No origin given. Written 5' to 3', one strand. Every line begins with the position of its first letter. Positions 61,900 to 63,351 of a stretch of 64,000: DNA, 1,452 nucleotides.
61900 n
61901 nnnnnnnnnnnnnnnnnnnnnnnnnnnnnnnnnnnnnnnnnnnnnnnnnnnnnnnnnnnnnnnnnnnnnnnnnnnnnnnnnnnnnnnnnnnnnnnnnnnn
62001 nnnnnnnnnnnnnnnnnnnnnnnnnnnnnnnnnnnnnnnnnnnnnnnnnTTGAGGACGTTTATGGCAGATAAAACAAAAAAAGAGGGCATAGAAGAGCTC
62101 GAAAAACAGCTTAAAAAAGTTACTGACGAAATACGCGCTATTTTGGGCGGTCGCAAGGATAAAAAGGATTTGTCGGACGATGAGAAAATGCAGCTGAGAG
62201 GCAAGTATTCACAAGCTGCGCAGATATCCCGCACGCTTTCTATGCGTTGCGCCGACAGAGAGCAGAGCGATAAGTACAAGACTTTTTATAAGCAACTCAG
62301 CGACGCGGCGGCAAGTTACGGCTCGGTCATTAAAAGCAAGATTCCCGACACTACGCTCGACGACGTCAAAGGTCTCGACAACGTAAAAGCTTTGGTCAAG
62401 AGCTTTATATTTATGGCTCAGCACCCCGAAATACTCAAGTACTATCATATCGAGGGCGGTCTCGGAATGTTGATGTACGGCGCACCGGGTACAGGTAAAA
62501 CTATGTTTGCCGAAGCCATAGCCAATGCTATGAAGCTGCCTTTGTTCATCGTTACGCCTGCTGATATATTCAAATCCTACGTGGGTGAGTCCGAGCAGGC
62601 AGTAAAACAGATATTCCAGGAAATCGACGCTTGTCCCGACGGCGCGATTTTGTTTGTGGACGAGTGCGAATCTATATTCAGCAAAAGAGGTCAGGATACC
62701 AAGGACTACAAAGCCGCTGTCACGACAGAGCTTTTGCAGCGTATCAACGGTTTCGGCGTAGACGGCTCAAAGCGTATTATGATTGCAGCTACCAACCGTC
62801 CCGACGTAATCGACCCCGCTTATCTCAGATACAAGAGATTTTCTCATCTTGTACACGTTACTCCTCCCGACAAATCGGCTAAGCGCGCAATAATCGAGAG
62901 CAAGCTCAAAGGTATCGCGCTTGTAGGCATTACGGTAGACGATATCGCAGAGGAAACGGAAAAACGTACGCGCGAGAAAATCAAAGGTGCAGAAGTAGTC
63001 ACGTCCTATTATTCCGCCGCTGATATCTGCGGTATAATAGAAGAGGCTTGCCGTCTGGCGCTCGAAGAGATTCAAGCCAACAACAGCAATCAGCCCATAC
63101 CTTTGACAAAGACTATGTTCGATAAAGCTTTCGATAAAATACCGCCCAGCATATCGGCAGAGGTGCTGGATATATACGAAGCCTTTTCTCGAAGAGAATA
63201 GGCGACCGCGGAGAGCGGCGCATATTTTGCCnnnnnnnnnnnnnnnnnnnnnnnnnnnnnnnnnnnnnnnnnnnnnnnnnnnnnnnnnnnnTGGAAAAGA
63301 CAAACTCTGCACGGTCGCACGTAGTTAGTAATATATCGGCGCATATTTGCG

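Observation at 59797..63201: Possible bacterial ESCRT-III/Vps4-like module: two coiled-coil proteins followed by a MIT-like-domain AAA+ ATPase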

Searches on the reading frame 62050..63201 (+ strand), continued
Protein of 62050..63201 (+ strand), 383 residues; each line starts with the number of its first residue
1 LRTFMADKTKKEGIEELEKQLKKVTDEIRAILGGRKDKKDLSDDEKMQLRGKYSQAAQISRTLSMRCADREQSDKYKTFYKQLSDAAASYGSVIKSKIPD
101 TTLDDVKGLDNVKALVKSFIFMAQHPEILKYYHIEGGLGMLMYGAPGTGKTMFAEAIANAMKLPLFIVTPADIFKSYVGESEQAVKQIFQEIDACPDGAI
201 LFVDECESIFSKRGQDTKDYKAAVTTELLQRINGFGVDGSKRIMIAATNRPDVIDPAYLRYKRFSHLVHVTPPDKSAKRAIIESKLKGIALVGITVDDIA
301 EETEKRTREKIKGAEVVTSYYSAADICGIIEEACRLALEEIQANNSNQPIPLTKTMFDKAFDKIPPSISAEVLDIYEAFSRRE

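Call 42: find_related_loci(query=A2, collection=genome_contigs, flank=10000)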
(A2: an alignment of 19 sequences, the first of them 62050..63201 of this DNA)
Query A2 (383 aa) in genome_contigs; peptide patterns used: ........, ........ (x = any residue, [..] = any of these).
329 stretches matched a pattern; 186 encode a relative of the query (tblastn E <= 1e-3); the best 80 are kept; 80 distinct loci.
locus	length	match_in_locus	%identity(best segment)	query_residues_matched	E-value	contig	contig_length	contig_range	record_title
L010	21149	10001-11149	99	1-383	0e+0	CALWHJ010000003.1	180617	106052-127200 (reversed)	MAG: uncultured Christensenellaceae bacterium isolate BRZ_DR__bin29 genome assembly, contig: BRZ_DR__NODE_97_length_1806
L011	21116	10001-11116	86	8-379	0e+0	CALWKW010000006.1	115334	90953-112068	MAG: uncultured Christensenellaceae bacterium isolate BRZ_MM__bin39 genome assembly, contig: BRZ_MM__NODE_208_length_115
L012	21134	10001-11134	80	6-379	0e+0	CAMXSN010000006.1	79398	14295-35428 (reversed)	MAG TPA_asm: uncultured Clostridia bacterium isolate SRR14920976_bin.7_metawrap_v1.3_MAG genome assembly, contig: NODE.2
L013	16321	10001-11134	77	4-379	0e+0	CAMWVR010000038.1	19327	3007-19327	MAG TPA_asm: uncultured Clostridia bacterium isolate SRR14411288_bin.13_metawrap_v1.3_MAG genome assembly, contig: NODE.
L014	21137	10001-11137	77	3-379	0e+0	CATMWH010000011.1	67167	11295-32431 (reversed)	MAG TPA_asm: uncultured Christensenella sp. isolate MGG29822_1678865761 genome assembly, contig: shHF8_434, whole genome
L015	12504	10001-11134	77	4-379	0e+0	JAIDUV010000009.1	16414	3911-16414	MAG: Clostridia bacterium isolate SC0369_comb_17 SC0369_comb_17_contig_9, whole genome shotgun sequence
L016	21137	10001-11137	77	3-379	0e+0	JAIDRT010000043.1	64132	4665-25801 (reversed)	MAG: Clostridia bacterium isolate SC0362_comb_6 SC0362_comb_6_contig_43, whole genome shotgun sequence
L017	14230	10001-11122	77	7-379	0e+0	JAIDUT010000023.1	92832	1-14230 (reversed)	MAG: Clostridia bacterium isolate SC0369_comb_14 SC0369_comb_14_contig_23, whole genome shotgun sequence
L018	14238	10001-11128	76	5-379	0e+0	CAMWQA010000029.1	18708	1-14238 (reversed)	MAG TPA_asm: uncultured Clostridia bacterium isolate SRR14411243_bin.11_metawrap_v1.3_MAG genome assembly, contig: NODE.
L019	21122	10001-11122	76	7-379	0e+0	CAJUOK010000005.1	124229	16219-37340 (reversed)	MAG TPA_asm: uncultured Christensenellaceae bacterium isolate MGBC165376 genome assembly, contig: MGBC165376.5, whole ge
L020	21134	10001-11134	79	5-381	0e+0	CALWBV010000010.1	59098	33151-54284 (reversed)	MAG: uncultured Christensenellaceae bacterium isolate BRZ_KS__bin91 genome assembly, contig: BRZ_KS__NODE_726_length_590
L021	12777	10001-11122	76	7-379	0e+0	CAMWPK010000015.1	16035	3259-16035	MAG TPA_asm: uncultured Clostridia bacterium isolate SRR14411350_bin.9_metawrap_v1.3_MAG genome assembly, contig: NODE.2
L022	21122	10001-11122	75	10-381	0e+0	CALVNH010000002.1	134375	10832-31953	MAG: uncultured Clostridia bacterium isolate BRZ_P__bin69 genome assembly, contig: BRZ_P__NODE_144_length_134375_cov_28.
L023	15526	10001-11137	74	3-379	0e+0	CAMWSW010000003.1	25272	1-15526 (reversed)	MAG TPA_asm: uncultured Clostridia bacterium isolate SRR14411294_bin.5_metawrap_v1.3_MAG genome assembly, contig: NODE.9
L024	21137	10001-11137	77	2-379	0e+0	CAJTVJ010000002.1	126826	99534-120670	MAG TPA_asm: uncultured Christensenella sp. isolate MGBC114095 genome assembly, contig: MGBC114095.2, whole genome shotg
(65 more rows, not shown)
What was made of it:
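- The AAA protein is 61-99% identical in the 80 best of 186 matching species-level loci (call 42), which is unusually conserved for a defence gene.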

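Call 66: search_protein_families(library=phrogs, proteins=[window:62050-63201:+], max_evalue=0.01)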
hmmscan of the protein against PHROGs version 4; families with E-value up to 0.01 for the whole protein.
window:62050-63201:+ (383 aa): 23 families
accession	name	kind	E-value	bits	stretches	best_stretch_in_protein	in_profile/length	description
phrog_3757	-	unknown function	3.5e-40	139.5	1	47-311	33-296/367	-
phrog_10401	-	other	6.4e-34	118.7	1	137-286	460-600/667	ATPase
phrog_30773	-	unknown function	4.6e-30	105.5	1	93-303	152-365/666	-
phrog_9172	-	unknown function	1.6e-26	94.2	1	138-285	108-257/509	-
phrog_8638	-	unknown function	1.4e-24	87.6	1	100-340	270-496/568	-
phrog_4339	-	unknown function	7.5e-12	46.1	1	17-247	230-409/552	-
phrog_7485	-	unknown function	9.7e-12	45.5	1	138-284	228-373/430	-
phrog_5846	-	DNA, RNA and nucleotide metabolism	3.4e-07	30.9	1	101-209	13-106/380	clamp loader of DNA polymerase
phrog_29662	-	other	8.2e-07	29.1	1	127-280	336-481/548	ATP-dependent protease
phrog_11838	-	DNA, RNA and nucleotide metabolism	3.1e-06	27.6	1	103-219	16-120/420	clamp loader of DNA polymerase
phrog_249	-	moron, auxiliary metabolic gene and host takeover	8.4e-06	26.4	1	24-205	35-201/380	porphyrin biosynthesis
phrog_10440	-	unknown function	9.4e-06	25.4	1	139-283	234-364/483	-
phrog_2376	-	other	7.1e-05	23.3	1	128-216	64-143/363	ATPase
phrog_168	-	DNA, RNA and nucleotide metabolism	0.00018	22.3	1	139-208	44-111/314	clamp loader of DNA polymerase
phrog_50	-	DNA, RNA and nucleotide metabolism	0.00019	21.6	1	101-161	337-393/570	DnaC-like helicase loader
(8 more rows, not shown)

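Call 79: search_protein_families(library=pfam, alignment_id=A2, max_evalue=0.01)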
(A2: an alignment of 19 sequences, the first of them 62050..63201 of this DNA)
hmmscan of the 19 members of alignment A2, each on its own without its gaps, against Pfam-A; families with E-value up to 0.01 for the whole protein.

A. member 1, window:62050-63201:+ (383 aa): 11 families
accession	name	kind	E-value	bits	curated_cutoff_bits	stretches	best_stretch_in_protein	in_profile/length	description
PF00004.35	AAA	-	1.9e-32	112.9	21.2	1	140-270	1-129/131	ATPase family associated with various cellular activities (AAA)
PF07728.20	AAA_5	-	7.5e-05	23.2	22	1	140-207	2-76/139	AAA domain (dynein-related subfamily)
PF05707.18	Zot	-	0.00024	21.1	20.3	1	185-266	69-119/197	Zonular occludens toxin (Zot)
PF17862.7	AAA_lid_3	-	0.00054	19.9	27.2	1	318-344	11-37/45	AAA+ lid domain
PF09336.16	Vps4_C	-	0.00094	19.6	21.3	1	332-380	10-57/61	Vps4 C terminal oligomerisation domain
PF01078.27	Mg_chelatase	-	0.002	18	20.3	1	136-159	21-44/207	Magnesium chelatase, subunit ChlI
PF05496.18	RuvB_N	-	0.0023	18.2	27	1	140-206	36-93/159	Holliday junction DNA helicase RuvB P-loop domain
PF05729.18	NACHT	-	0.0046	17.3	26.7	0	140-161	3-24/167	NACHT domain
PF13481.12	AAA_25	-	0.0054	16.8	27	0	134-158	30-54/195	AAA domain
PF06068.19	TIP49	-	0.0055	16.4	23.8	1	136-188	49-103/347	TIP49 P-loop domain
PF13479.12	AAA_24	-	0.0068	16.7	27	0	140-168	5-29/195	AAA domain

B. families by the number of members that match (of 19 scanned): 19 families
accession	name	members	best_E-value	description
PF00004.35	AAA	19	5.7e-33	ATPase family associated with various cellular activities (AAA)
PF07728.20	AAA_5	19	4e-06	AAA domain (dynein-related subfamily)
PF05707.18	Zot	19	7.6e-05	Zonular occludens toxin (Zot)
PF01078.27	Mg_chelatase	19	0.00037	Magnesium chelatase, subunit ChlI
PF05496.18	RuvB_N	19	0.00045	Holliday junction DNA helicase RuvB P-loop domain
PF06068.19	TIP49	17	0.00026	TIP49 P-loop domain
PF17862.7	AAA_lid_3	15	1.3e-05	AAA+ lid domain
PF09336.16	Vps4_C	15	1.9e-05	Vps4 C terminal oligomerisation domain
PF13479.12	AAA_24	12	0.0041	AAA domain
PF00493.29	MCM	9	0.00016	MCM P-loop domain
PF13207.12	AAA_17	6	0.0047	AAA domain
PF05729.18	NACHT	5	0.0046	NACHT domain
PF13481.12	AAA_25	4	0.0033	AAA domain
PF13401.12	AAA_22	4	0.0055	AAA domain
PF01057.23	Parvo_NS1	3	0.00096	Parvovirus non-structural protein NS1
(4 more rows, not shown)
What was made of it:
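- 63043..63189 (+): AAA C-terminal helix region with a Vps4_C-like signal (residues 332-380). E<=0.01 in 15 of 19 orthologues (call 79).
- On Vps4 / katanin / spastin ('meiotic') AAA clade: It reaches E<=0.01 in 15 of 19 orthologues, best 1.9e-5 (call 79).
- A Vps4_C-like signal is found in 15 of 19 AAA orthologues (call 79).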

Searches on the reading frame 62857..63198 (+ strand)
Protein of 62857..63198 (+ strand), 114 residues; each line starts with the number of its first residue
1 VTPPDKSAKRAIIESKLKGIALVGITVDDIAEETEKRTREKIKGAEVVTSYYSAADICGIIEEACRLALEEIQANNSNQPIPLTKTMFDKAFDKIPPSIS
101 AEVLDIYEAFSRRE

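Call 33: search_solved_structures(query=window:62857-63198:+, max_evalue=10)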
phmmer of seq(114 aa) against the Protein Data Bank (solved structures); distinct sequences matched with E-value up to 10: 19.
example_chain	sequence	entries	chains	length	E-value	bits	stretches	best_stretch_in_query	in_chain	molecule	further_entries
4lcb_A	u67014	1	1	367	0.0023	21.8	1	48-112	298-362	Cell division protein CdvC, Vps4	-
9lgo_F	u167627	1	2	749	0.013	19.4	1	47-113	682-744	ATPase family gene 2 protein homolog B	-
4lgm_A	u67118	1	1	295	0.013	19.3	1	45-112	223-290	Vps4 AAA ATPase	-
8rhn_O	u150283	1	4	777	0.015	19.2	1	47-113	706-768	ATPase family gene 2 protein homolog B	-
6b5c_A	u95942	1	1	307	0.044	17.7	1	24-110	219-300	Katanin p60 ATPase-containing subunit A-like 1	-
2qiw_A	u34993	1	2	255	0.21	15.5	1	20-60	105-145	PEP phosphonomutase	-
9fhl_c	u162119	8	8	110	0.4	14.6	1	14-76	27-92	Small ribosomal subunit protein eS25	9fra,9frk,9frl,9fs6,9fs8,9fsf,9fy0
6g2v_A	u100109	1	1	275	0.6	14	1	48-111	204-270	Transitional endoplasmic reticulum ATPase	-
4d82_A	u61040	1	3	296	0.9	13.5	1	47-111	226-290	AAA ATPase, central domain protein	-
8rhn_K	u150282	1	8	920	0.96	13.4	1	48-111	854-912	ATPase family gene 2 protein homolog A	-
1lmb_3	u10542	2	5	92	0.97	13.4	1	40-111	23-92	PROTEIN (LAMBDA REPRESSOR) | LAMBDA REPRESSOR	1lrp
4d80_A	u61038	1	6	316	0.98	13.3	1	47-111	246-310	AAA ATPASE, CENTRAL DOMAIN PROTEIN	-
5vc7_A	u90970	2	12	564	1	13.3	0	2-38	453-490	VCP-like ATPase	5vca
4d81_A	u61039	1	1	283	1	13.3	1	47-111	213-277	AAA ATPase, central domain protein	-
5zfs_A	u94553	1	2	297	1.1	13.2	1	7-108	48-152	D-allulose-3-epimerase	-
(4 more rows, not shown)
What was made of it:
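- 63043..63189 (+): Best PDB hits are CdvC, Vps4 and katanin (call 33).
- On Vps4 / katanin / spastin ('meiotic') AAA clade: The last 114 aa hit CdvC 4lcb (2e-3), Vps4 4lgm and katanin, but also AFG2B D2 (call 33).
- CdvC/Vps4 is the best PDB sequence hit for the last 114 aa (call 33).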
